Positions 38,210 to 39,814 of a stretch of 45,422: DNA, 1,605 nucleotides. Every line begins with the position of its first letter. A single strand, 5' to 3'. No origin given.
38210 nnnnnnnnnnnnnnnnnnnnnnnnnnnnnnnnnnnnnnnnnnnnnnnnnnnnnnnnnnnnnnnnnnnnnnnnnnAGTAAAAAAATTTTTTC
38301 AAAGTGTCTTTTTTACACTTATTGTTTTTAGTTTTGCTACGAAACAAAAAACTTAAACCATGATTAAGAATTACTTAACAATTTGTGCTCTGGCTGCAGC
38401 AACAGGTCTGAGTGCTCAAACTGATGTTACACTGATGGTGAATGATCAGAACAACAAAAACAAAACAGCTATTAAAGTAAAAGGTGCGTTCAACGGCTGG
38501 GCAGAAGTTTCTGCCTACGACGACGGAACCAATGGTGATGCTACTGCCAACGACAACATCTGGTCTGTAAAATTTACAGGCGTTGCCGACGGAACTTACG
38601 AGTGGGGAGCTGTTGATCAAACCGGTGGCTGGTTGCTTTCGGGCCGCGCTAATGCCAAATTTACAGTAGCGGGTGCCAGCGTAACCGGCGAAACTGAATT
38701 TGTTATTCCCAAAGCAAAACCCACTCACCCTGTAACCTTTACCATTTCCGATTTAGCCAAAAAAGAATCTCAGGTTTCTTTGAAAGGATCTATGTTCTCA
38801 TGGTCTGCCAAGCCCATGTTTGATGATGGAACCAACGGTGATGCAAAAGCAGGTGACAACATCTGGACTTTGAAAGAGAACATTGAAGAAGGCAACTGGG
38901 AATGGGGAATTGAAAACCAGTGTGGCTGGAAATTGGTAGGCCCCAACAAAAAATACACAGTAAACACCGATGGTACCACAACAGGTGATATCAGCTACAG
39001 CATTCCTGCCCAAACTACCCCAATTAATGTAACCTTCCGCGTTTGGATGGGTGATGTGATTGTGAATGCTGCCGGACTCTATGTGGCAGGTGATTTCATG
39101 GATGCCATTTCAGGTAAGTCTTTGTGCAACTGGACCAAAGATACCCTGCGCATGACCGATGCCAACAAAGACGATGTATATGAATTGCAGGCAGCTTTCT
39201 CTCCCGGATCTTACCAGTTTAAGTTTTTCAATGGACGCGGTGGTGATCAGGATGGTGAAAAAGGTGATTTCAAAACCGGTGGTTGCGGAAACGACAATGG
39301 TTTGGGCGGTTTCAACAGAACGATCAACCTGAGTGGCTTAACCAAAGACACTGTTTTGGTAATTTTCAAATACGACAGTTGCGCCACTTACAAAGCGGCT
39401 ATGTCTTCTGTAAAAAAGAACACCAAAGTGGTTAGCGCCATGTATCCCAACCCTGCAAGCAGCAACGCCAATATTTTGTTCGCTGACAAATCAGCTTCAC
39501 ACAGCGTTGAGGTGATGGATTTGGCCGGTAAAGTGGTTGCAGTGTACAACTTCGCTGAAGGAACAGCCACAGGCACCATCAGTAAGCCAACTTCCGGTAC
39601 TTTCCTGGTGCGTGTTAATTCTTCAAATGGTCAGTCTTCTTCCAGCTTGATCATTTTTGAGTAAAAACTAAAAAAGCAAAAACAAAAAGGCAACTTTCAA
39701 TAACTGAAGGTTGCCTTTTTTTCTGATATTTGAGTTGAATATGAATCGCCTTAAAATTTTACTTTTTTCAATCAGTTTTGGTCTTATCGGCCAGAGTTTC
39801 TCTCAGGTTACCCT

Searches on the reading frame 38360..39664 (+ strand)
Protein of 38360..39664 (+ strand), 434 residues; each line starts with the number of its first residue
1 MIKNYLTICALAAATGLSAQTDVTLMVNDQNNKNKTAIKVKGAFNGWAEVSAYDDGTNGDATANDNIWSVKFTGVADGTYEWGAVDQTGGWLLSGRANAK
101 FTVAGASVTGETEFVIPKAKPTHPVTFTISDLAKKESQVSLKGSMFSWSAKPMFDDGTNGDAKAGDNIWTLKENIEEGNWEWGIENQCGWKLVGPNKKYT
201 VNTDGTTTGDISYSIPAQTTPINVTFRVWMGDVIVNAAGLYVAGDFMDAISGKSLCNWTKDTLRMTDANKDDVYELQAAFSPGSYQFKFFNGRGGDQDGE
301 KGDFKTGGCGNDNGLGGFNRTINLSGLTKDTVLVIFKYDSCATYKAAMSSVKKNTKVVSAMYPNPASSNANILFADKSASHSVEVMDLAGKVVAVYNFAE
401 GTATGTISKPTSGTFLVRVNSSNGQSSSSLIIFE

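Call 8: search_protein_families(library=pfam, proteins=[window:38360-39664:+])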
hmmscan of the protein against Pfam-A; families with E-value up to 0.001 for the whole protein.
window:38360-39664:+ (434 aa): 2 families
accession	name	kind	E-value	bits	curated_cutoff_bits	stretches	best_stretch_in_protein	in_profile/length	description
PF18962.6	Por_Secre_tail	-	1e-10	42.2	27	1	361-432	1-75/75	Secretion system C-terminal sorting domain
PF22058.2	X25_BaPul_like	-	0.0003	21.3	27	0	242-289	4-50/87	Pullulanase X25 domain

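Call 11: search_protein_families(library=ncbifam, proteins=[window:38360-39664:+])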
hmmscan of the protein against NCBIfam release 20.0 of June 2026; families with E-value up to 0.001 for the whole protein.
window:38360-39664:+ (434 aa): 2 families
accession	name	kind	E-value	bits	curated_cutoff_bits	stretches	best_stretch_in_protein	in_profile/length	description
NF041940.1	choice_anch_X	domain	1.5e-17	63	25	2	51-82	2-33/37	choice-of-anchor X domain-containing protein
TIGR04183.1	Por_Secre_tail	domain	2.9e-10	40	23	1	361-432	1-71/72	T9SS type A sorting domain-containing protein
